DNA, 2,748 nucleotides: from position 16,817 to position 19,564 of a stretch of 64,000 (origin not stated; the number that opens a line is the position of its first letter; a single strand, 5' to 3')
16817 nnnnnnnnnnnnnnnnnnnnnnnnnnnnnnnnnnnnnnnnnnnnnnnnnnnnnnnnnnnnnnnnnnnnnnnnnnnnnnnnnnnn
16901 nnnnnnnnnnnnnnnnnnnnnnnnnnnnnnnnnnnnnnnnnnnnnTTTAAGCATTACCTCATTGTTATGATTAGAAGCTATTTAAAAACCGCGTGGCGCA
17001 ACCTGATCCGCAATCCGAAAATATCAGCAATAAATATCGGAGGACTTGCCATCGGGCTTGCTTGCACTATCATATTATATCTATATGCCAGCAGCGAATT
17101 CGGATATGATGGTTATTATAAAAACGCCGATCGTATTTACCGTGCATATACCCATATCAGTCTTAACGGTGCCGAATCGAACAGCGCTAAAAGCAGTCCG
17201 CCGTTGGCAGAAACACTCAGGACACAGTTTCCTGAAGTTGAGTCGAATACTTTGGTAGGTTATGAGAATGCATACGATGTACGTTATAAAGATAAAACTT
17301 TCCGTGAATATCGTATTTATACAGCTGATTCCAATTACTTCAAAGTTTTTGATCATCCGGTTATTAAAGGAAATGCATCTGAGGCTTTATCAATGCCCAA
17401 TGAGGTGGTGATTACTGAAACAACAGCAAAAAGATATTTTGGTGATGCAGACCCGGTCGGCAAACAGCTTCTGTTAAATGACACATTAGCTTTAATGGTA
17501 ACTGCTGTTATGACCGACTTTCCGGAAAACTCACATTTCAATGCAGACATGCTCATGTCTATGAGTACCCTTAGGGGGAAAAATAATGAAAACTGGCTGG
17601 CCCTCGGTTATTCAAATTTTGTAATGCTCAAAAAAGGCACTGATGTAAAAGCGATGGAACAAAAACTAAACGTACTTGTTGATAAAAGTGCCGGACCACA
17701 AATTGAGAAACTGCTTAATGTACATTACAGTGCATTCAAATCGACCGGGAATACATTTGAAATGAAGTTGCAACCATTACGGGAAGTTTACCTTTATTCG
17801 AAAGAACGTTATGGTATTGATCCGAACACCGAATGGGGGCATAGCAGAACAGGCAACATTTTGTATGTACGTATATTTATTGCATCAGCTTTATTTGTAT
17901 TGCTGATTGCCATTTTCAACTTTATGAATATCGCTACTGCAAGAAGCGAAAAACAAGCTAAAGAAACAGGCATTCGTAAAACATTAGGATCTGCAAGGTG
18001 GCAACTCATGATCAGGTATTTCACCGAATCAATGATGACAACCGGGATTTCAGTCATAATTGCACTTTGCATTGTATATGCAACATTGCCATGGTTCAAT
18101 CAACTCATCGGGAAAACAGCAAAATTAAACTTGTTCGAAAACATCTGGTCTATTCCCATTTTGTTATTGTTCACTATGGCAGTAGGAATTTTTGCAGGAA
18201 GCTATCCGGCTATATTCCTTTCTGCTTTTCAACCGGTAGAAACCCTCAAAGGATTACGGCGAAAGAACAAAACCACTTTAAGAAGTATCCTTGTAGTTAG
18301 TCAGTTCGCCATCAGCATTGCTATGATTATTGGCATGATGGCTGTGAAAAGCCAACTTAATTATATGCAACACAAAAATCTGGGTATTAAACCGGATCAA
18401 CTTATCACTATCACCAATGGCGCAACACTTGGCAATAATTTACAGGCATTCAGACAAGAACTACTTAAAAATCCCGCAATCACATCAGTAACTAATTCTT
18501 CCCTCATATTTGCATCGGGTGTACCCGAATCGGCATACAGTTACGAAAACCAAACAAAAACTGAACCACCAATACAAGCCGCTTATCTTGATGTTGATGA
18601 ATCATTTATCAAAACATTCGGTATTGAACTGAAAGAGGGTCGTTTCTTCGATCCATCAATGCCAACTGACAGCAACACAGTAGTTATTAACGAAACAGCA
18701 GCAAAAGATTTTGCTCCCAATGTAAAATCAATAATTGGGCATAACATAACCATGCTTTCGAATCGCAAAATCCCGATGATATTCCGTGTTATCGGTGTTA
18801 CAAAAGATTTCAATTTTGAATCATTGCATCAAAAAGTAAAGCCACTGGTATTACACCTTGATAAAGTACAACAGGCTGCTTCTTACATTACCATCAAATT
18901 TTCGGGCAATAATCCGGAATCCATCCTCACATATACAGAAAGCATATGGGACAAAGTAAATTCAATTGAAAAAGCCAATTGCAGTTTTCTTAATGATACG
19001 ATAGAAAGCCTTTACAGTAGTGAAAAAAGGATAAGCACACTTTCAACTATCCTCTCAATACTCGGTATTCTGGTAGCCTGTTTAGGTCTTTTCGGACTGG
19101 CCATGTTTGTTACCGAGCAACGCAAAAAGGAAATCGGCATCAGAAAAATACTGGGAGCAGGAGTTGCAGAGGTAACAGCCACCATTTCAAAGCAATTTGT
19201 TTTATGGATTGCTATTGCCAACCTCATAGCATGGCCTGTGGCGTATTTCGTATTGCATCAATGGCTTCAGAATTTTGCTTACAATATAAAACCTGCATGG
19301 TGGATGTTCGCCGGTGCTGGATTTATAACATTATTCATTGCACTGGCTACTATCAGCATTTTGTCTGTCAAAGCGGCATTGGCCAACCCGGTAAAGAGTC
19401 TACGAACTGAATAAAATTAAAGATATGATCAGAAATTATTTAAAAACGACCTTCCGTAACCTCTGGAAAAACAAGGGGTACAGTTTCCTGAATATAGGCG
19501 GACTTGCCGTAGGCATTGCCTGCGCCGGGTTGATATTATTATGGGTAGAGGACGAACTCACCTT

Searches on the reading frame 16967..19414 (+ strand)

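Call 35: search_protein_families(library=pfam, proteins=[window:16967-19414:+], max_evalue=0.001)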
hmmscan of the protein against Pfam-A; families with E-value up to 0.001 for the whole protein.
window:16967-19414:+ (815 aa): 2 families
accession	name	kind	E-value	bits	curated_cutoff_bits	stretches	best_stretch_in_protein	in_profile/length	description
PF12704.14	MacB_PCD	-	8.6e-41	140.9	27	2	20-235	1-205/207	MacB-like periplasmic core domain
PF02687.27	FtsX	-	4.1e-20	72.5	25.5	2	307-421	3-118/120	FtsX-like permease C-terminal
